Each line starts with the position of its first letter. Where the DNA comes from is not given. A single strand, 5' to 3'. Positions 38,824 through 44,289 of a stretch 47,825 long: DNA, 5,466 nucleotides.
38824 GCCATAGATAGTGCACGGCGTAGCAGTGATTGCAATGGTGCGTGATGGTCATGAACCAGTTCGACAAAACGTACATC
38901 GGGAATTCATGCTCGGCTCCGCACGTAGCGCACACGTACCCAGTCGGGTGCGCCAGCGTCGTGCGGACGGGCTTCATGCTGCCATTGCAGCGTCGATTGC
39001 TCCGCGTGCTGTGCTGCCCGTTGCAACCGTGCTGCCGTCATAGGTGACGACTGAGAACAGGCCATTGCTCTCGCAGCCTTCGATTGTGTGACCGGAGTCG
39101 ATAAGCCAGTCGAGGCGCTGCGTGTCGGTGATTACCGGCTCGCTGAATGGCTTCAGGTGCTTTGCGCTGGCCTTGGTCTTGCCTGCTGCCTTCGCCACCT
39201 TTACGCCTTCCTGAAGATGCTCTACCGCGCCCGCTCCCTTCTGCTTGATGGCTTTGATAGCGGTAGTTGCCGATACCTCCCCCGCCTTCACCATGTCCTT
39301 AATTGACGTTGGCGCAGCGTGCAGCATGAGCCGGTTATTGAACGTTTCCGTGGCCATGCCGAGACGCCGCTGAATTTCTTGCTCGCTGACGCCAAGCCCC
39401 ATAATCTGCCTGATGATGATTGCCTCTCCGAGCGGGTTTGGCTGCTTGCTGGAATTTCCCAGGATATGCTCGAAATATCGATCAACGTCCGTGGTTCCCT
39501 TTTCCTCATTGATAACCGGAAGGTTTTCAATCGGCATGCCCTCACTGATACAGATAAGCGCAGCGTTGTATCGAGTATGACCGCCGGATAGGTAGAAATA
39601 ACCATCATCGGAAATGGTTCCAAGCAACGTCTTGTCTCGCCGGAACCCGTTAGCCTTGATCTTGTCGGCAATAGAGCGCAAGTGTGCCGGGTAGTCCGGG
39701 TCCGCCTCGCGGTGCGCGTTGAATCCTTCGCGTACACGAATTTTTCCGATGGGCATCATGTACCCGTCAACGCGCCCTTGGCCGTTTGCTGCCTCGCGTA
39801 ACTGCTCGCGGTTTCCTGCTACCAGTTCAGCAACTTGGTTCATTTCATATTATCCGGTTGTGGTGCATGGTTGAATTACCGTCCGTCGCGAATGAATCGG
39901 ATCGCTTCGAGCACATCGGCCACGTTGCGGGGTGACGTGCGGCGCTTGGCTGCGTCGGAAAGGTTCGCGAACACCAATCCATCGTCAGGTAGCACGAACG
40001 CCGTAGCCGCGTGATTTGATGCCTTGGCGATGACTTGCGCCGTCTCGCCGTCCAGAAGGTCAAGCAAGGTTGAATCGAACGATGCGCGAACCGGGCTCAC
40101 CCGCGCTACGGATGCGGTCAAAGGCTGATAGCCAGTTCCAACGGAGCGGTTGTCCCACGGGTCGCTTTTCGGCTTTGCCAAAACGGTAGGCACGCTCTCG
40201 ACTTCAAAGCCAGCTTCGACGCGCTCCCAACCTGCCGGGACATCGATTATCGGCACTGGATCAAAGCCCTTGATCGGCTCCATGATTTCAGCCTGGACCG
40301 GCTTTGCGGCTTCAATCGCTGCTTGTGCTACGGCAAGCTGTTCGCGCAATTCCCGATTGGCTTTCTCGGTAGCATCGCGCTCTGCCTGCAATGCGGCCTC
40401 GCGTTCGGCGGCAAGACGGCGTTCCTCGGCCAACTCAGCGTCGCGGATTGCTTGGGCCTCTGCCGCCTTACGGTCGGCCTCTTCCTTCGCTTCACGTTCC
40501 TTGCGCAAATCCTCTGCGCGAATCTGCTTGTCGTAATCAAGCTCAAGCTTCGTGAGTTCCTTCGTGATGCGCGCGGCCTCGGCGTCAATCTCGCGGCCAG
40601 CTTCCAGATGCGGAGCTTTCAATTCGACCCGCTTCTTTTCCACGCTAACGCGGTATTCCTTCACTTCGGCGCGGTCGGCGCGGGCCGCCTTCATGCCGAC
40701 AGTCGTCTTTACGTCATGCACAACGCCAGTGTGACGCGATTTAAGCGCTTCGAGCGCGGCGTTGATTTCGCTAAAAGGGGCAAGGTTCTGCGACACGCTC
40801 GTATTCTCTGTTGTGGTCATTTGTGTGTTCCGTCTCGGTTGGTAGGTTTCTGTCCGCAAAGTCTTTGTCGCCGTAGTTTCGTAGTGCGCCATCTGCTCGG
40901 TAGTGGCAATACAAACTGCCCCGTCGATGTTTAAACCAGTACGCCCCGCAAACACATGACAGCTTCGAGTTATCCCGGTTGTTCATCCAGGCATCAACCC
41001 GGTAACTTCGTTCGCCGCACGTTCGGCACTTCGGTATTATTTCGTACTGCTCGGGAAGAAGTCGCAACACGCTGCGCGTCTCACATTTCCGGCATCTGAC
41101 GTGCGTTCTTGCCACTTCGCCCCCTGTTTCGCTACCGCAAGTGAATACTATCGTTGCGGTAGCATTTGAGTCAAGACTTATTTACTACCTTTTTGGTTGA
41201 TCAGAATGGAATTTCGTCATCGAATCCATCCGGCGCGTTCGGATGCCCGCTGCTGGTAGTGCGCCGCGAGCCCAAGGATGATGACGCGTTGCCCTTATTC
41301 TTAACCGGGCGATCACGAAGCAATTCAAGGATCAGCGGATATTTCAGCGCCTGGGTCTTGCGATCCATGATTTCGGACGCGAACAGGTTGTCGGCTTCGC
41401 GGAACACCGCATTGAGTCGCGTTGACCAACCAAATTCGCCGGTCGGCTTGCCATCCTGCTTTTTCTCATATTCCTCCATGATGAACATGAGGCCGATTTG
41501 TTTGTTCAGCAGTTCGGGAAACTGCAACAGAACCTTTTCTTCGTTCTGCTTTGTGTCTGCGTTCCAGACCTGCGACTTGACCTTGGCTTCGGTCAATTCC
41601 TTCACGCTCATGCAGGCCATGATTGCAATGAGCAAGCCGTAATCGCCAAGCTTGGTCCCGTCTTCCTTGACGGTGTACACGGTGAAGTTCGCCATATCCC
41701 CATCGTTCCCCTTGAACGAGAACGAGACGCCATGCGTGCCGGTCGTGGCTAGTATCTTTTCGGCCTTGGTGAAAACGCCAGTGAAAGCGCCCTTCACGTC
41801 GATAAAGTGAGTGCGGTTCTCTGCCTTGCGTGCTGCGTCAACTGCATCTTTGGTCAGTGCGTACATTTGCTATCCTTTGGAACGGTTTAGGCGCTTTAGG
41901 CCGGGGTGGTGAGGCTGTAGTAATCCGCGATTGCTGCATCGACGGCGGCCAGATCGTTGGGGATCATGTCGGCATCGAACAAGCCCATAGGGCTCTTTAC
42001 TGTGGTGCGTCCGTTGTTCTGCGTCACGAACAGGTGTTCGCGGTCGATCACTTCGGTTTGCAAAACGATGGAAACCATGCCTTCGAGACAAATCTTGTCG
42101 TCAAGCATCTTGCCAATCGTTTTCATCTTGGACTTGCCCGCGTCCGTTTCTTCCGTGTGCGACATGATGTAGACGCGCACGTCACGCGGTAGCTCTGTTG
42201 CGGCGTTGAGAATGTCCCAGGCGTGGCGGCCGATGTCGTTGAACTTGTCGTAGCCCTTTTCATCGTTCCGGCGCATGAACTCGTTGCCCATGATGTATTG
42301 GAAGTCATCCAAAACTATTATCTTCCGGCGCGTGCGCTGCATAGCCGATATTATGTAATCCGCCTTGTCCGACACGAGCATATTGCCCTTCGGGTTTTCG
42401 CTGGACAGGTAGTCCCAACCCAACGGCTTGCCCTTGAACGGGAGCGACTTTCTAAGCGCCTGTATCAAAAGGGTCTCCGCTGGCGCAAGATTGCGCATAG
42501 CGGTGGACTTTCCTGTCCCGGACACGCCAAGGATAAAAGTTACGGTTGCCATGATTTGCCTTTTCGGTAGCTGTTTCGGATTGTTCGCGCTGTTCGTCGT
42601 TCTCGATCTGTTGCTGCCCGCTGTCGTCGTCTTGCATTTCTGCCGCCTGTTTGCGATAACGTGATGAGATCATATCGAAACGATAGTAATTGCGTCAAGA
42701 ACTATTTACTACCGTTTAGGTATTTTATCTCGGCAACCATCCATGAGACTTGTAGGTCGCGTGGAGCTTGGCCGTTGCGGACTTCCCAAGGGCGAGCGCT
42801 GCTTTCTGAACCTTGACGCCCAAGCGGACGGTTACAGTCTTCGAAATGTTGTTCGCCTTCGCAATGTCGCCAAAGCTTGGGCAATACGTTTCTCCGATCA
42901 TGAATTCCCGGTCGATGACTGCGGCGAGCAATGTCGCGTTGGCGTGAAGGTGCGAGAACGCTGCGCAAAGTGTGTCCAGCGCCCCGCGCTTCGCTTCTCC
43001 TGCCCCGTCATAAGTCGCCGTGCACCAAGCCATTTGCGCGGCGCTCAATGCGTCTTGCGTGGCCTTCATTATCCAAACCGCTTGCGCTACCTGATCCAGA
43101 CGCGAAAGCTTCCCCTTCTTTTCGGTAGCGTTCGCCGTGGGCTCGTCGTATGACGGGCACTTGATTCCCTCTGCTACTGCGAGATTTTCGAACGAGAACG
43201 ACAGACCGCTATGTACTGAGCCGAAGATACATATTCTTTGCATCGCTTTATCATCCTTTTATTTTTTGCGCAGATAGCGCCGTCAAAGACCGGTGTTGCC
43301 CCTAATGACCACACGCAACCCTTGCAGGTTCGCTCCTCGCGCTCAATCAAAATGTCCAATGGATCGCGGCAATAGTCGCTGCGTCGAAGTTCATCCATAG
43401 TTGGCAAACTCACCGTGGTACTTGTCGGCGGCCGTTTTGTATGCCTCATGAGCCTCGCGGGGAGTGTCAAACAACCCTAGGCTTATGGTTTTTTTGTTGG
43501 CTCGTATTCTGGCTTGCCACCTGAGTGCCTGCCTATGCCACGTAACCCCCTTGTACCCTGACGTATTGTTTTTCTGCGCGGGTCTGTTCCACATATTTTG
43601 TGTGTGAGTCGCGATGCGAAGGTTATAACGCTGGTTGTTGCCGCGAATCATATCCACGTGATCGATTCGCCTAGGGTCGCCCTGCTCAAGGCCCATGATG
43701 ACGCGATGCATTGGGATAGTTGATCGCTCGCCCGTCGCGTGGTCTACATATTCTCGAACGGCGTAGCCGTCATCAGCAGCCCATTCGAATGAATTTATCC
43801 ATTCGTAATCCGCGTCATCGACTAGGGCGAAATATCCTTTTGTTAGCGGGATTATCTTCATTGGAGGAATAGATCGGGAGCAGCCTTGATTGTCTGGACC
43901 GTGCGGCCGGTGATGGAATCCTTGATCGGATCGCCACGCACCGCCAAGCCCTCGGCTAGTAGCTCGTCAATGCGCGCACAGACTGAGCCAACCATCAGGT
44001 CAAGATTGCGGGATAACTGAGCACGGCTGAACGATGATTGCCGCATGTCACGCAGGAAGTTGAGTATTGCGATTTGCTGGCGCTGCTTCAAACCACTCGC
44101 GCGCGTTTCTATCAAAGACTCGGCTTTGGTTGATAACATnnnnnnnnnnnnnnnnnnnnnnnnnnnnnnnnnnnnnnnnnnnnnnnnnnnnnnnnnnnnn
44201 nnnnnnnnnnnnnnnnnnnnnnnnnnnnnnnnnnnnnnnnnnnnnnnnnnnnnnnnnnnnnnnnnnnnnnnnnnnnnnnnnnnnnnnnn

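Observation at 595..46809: A 19-bp palindrome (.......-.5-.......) is built into every early promoter and scattered through regulatory DNA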

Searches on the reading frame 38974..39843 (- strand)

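Call 51: search_protein_families(library=pfam, proteins=[window:38974-39843:-], max_evalue=0.01)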
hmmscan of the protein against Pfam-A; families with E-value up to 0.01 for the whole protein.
window:38974-39843:- (289 aa): 1 family
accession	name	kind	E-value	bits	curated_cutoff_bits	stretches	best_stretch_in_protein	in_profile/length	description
PF17762.8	HTH_ParB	-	0.00045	20.8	22.6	1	136-195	4-64/102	ParB HTH domain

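Call 75: search_protein_families(library=ncbifam, proteins=[window:38974-39843:-], max_evalue=0.1)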
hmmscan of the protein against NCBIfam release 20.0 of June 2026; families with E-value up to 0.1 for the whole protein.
window:38974-39843:- (289 aa): 3 families
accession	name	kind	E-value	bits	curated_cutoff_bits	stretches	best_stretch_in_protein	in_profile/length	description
NF001639.0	PRK00419.1-1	equivalog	0.01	14.8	577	1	175-258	232-318/391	DNA primase small subunit PriS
TIGR03734.1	PRTRC_parB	hypoth_equivalog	0.013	14.1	278.6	1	39-184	4-143/555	PRTRC system ParB family protein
TIGR00735.1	hisF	equivalog_domain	0.042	13.1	294.55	1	183-233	187-237/254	imidazole glycerol phosphate synthase subunit HisF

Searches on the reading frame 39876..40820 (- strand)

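Call 51: search_protein_families(library=pfam, proteins=[window:39876-40820:-], max_evalue=0.01)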
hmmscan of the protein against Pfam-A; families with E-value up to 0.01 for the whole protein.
window:39876-40820:- (314 aa): 1 family
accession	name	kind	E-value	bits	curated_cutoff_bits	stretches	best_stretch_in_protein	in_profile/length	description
PF06637.16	PV-1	-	0.0057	15.9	30.1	1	74-173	285-389/439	PV-1 protein (PLVAP)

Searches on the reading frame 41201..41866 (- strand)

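Call 51: search_protein_families(library=pfam, proteins=[window:41201-41866:-], max_evalue=0.01)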
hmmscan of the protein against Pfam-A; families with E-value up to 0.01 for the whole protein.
window:41201-41866:- (221 aa): 0 families

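Call 52: search_protein_families(library=phrogs, proteins=[window:41201-41866:-], max_evalue=0.001)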
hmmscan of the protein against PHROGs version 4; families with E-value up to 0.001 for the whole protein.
window:41201-41866:- (221 aa): 1 family
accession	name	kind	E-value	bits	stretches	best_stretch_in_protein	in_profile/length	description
phrog_743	-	DNA, RNA and nucleotide metabolism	2.1e-23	84.1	1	15-216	18-244/246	single strand DNA binding protein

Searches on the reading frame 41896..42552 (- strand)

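Call 51: search_protein_families(library=pfam, proteins=[window:41896-42552:-], max_evalue=0.01)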
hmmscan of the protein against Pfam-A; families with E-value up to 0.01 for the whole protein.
window:41896-42552:- (218 aa): 6 families
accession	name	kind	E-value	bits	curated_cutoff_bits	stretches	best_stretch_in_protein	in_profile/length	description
PF13479.12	AAA_24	-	7.7e-06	26.3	27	1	4-183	4-180/195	AAA domain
PF13238.12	AAA_18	-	0.00052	20.9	29.4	1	6-95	2-91/128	AAA domain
PF13401.12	AAA_22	-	0.00056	20.7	27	1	3-93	6-101/130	AAA domain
PF13173.12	AAA_14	-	0.0059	17.1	27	0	4-89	4-76/129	AAA domain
PF03193.22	RsgA_GTPase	-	0.0062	16.8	30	0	3-37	107-141/174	RsgA GTPase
PF13191.12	AAA_16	-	0.0094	16.9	32.6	0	5-24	27-46/167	AAA ATPase domain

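Call 52: search_protein_families(library=phrogs, proteins=[window:41896-42552:-], max_evalue=0.001)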
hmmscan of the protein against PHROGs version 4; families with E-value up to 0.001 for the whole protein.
window:41896-42552:- (218 aa): 2 families
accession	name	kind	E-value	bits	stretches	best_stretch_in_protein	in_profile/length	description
phrog_2872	-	DNA, RNA and nucleotide metabolism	1e-87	294.3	1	1-215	1-214/219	Sak4-like ssDNA annealing protein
phrog_124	-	DNA, RNA and nucleotide metabolism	5.4e-06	27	1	5-213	46-262/382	Sak4-like ssDNA annealing protein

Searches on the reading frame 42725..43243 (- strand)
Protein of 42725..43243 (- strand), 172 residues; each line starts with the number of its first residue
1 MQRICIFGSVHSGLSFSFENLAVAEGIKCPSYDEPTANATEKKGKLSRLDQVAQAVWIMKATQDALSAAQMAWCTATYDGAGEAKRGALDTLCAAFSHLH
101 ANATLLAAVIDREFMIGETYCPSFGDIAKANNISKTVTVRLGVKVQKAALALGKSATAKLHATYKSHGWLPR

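Call 8: search_protein_families(library=pfam, proteins=[window:42725-43243:-], max_evalue=0.01)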
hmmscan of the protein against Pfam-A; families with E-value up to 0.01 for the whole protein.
window:42725-43243:- (172 aa): 0 families

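Call 10: search_protein_families(library=phrogs, proteins=[window:42725-43243:-], max_evalue=0.01)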
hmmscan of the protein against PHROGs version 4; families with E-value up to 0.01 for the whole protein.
window:42725-43243:- (172 aa): 0 families

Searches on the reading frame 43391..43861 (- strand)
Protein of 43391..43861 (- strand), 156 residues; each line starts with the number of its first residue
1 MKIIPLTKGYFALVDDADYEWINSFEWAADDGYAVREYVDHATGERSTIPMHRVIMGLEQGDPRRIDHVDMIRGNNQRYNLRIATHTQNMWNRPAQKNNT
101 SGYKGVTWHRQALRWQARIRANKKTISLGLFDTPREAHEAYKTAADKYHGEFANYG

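Call 8: search_protein_families(library=pfam, proteins=[window:43391-43861:-], max_evalue=0.01)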
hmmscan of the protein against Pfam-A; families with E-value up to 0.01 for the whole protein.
window:43391-43861:- (156 aa): 2 families
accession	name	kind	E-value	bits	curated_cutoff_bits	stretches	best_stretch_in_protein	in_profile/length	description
PF00847.26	AP2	-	8.3e-09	36.1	33.3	1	101-150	1-53/54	AP2 domain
PF13392.12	HNH_3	-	1.8e-05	24.7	24.8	1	52-90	4-45/46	HNH endonuclease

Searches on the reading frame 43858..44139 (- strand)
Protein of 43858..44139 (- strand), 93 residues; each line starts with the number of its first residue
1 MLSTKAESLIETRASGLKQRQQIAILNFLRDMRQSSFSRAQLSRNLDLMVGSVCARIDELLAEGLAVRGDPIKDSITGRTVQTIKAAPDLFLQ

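Call 10: search_protein_families(library=phrogs, proteins=[window:43858-44139:-], max_evalue=0.01)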
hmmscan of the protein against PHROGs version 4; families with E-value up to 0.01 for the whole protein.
window:43858-44139:- (93 aa): 1 family
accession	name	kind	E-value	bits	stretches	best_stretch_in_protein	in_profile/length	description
phrog_1123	-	unknown function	2.3e-08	34.8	1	3-87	16-97/112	-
